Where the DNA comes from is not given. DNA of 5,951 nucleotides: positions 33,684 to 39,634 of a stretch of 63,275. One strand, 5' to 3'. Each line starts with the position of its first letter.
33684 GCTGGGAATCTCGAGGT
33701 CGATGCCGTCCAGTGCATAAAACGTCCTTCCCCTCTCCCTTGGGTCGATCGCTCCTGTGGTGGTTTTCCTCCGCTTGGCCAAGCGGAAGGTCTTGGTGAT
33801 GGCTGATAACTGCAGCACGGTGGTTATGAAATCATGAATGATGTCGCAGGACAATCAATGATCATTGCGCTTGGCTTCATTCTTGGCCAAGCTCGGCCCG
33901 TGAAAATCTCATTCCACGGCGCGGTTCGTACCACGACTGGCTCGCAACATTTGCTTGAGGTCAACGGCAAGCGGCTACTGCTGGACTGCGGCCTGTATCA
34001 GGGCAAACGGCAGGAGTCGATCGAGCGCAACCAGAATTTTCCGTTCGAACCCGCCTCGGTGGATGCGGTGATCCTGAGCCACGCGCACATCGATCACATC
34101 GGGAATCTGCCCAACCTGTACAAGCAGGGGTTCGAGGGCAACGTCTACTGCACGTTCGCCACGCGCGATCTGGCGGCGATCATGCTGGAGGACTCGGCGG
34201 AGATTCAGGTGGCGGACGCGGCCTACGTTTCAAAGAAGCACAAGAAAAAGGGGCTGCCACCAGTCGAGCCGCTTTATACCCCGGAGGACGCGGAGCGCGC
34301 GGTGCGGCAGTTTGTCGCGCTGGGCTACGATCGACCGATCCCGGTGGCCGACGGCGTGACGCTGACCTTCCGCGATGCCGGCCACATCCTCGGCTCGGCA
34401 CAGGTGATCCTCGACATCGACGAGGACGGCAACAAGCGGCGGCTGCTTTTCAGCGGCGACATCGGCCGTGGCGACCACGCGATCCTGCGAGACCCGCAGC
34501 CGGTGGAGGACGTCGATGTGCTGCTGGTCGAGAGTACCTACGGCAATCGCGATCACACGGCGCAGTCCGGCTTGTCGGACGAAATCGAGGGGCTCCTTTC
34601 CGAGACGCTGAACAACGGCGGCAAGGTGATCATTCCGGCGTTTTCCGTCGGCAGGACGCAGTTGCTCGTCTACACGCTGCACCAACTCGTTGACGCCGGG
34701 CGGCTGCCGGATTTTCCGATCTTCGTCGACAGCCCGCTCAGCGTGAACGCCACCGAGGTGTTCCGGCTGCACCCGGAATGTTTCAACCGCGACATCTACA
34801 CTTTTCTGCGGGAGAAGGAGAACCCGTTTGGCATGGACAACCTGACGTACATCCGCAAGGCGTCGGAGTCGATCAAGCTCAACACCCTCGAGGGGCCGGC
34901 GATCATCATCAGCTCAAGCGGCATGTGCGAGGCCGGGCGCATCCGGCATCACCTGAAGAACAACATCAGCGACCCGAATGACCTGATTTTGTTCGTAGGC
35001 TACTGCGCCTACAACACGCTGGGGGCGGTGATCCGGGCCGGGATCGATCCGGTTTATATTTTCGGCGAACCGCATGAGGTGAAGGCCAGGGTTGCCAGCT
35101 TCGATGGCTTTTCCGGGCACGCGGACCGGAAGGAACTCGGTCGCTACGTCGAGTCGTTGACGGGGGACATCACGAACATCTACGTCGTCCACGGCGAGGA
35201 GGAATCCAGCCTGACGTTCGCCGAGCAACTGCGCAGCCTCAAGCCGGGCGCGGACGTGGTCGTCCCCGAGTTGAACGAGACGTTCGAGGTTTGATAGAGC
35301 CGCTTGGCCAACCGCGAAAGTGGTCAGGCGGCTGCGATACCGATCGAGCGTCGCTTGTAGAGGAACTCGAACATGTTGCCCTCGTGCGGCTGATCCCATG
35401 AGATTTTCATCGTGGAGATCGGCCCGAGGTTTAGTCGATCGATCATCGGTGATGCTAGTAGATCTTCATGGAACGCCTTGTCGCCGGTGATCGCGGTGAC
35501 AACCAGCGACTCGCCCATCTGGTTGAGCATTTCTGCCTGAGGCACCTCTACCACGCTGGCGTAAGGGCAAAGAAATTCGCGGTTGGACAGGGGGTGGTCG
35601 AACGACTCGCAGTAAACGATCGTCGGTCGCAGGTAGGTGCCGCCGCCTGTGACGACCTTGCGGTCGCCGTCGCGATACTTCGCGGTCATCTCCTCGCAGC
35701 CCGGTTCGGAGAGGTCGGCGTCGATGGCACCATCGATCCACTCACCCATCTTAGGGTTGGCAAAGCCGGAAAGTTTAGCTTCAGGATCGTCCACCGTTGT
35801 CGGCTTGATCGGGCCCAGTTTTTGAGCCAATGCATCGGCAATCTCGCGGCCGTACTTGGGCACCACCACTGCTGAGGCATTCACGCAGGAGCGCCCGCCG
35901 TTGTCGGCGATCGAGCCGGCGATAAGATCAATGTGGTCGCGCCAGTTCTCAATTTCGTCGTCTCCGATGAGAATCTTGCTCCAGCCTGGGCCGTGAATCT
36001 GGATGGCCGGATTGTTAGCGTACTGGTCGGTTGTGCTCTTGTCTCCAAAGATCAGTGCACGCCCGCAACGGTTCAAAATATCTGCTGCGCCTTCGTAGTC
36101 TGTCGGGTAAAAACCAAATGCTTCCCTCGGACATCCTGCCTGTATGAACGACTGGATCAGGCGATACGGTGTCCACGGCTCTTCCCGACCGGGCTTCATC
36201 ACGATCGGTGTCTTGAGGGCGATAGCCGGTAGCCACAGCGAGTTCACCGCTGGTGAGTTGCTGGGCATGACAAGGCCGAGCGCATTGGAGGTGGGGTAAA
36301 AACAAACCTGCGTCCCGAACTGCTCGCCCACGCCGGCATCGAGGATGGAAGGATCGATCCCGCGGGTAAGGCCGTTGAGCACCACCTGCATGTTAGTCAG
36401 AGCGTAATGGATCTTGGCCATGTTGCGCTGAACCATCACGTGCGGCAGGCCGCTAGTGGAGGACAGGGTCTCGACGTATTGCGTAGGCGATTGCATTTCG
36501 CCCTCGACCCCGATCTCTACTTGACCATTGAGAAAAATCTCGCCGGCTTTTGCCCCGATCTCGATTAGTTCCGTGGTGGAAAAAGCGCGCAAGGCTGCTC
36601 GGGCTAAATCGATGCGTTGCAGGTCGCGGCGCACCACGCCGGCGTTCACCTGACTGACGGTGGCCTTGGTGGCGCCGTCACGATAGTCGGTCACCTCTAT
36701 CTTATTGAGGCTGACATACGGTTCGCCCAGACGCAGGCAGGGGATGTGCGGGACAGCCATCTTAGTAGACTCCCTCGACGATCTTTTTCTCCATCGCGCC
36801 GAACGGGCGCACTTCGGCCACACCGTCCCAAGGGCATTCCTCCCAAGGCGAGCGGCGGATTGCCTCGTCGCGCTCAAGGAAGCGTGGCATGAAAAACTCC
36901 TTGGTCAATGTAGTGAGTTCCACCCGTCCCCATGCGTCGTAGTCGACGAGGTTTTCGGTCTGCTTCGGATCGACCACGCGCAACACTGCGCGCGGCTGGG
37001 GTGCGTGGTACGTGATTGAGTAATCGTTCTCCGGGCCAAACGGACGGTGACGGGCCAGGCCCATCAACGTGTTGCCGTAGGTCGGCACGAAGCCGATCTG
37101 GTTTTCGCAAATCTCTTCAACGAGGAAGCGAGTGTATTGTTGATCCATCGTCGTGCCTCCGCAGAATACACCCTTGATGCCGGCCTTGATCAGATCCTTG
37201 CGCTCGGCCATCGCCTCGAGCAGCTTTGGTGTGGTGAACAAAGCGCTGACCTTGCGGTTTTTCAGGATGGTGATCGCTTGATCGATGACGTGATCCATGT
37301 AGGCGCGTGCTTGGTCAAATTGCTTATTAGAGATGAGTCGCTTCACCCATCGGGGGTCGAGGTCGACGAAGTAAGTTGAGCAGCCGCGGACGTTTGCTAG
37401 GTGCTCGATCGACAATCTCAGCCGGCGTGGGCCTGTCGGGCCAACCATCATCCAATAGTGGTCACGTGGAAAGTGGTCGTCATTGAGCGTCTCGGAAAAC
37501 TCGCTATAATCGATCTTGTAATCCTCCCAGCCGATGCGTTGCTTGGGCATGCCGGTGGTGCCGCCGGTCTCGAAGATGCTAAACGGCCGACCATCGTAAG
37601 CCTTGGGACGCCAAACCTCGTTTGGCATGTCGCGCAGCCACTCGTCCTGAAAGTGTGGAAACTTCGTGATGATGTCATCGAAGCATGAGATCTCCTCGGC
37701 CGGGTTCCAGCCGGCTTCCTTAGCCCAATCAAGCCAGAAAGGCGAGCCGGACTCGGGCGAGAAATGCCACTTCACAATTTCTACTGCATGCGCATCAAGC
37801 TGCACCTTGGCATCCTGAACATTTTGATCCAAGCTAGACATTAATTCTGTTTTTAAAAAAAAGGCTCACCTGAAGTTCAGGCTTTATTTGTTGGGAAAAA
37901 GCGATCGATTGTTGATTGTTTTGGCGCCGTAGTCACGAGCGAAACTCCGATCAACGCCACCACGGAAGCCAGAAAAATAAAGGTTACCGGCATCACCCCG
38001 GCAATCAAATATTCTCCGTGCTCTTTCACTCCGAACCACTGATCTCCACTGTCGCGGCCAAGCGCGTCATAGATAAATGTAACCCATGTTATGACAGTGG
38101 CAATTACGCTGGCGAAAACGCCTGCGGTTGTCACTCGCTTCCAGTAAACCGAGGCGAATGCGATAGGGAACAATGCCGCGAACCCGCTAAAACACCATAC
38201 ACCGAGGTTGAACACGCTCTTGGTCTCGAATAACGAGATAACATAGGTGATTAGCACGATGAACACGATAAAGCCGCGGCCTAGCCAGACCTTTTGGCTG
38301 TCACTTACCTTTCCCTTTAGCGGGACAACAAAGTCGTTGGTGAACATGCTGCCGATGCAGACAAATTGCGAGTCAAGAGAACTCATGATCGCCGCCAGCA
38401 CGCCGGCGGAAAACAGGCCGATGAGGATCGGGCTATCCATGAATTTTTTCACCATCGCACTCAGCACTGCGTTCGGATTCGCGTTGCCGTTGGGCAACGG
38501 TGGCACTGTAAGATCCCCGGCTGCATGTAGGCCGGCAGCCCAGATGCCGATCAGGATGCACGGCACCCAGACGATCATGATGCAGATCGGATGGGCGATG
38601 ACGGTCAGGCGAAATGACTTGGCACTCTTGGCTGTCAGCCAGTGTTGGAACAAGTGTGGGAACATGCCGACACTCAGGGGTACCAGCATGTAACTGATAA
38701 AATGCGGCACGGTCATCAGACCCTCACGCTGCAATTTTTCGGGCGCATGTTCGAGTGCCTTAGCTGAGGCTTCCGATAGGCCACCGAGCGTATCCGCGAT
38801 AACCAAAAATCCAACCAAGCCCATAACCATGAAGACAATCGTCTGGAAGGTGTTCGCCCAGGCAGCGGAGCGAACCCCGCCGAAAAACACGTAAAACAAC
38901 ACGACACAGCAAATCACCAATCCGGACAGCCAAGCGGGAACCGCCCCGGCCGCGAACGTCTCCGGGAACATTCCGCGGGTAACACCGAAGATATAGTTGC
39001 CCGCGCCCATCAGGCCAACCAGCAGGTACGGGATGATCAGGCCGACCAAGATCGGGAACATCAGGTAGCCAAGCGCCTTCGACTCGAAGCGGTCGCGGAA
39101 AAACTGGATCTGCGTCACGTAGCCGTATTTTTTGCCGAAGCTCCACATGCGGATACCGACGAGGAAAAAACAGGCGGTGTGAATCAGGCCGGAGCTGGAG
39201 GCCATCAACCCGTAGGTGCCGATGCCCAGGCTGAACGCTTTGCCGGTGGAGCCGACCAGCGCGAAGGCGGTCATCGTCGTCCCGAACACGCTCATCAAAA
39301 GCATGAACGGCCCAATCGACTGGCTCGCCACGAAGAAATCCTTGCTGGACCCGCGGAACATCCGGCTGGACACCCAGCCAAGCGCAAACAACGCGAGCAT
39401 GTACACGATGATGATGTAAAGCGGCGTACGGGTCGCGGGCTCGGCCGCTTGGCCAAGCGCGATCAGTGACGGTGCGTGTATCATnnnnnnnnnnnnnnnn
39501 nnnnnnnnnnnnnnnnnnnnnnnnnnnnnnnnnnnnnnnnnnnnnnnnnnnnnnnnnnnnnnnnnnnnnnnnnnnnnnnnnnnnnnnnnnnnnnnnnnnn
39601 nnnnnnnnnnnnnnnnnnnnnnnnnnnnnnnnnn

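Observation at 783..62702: Highly iterated palindrome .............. (HIP-like) saturating the window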

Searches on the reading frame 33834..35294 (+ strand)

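Call 8: search_protein_families(library=pfam, proteins=[window:33834-35294:+])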
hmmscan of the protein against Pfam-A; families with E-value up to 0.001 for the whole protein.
window:33834-35294:+ (486 aa): 5 families
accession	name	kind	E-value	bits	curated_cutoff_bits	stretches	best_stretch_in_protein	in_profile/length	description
PF10996.14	Beta-Casp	-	1e-38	133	27.7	1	275-398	1-118/120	Beta-Casp domain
PF07521.17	RMMBL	-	1.6e-15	57.3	21.6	1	414-478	2-63/63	Zn-dependent metallo-hydrolase RNA specificity domain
PF16661.11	Lactamase_B_6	-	4.4e-12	46.2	27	1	40-189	1-145/193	Metallo-beta-lactamase superfamily domain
PF00753.33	Lactamase_B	-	1.1e-11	45.5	22.7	1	37-221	7-161/196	Metallo-beta-lactamase superfamily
PF12706.13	Lactamase_B_2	-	1.3e-11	44.9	27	1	47-240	2-170/200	Beta-lactamase superfamily domain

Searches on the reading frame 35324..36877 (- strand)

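Call 9: search_protein_families(library=pfam, proteins=[window:35324-36877:-])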
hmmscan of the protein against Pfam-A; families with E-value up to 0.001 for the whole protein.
window:35324-36877:- (517 aa): 1 family
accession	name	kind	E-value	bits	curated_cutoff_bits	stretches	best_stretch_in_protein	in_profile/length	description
PF00171.27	Aldedh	-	1.9e-09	37.1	23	1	200-448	130-382/461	Aldehyde dehydrogenase family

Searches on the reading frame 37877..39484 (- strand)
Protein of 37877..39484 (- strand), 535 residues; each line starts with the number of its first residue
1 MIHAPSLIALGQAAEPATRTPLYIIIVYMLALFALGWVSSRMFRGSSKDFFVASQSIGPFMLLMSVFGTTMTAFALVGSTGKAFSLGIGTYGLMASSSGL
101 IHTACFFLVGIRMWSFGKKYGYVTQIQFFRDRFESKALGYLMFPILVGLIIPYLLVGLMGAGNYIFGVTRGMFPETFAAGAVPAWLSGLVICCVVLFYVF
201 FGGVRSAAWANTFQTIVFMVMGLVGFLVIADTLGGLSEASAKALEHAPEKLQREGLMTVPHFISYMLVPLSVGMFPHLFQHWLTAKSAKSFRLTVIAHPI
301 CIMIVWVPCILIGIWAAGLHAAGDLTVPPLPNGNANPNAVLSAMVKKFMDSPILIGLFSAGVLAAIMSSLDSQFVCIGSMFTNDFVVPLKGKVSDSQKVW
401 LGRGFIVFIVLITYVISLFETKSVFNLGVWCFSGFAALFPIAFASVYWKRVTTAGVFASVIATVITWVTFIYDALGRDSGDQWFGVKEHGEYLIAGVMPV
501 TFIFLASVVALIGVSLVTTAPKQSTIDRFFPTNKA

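Call 9: search_protein_families(library=pfam, proteins=[window:37877-39484:-])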
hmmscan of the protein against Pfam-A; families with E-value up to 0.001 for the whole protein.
window:37877-39484:- (535 aa): 1 family
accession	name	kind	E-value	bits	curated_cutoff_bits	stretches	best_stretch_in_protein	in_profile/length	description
PF00474.23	SSF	-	1e-37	130.5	22.8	1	50-461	1-404/406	Sodium:solute symporter family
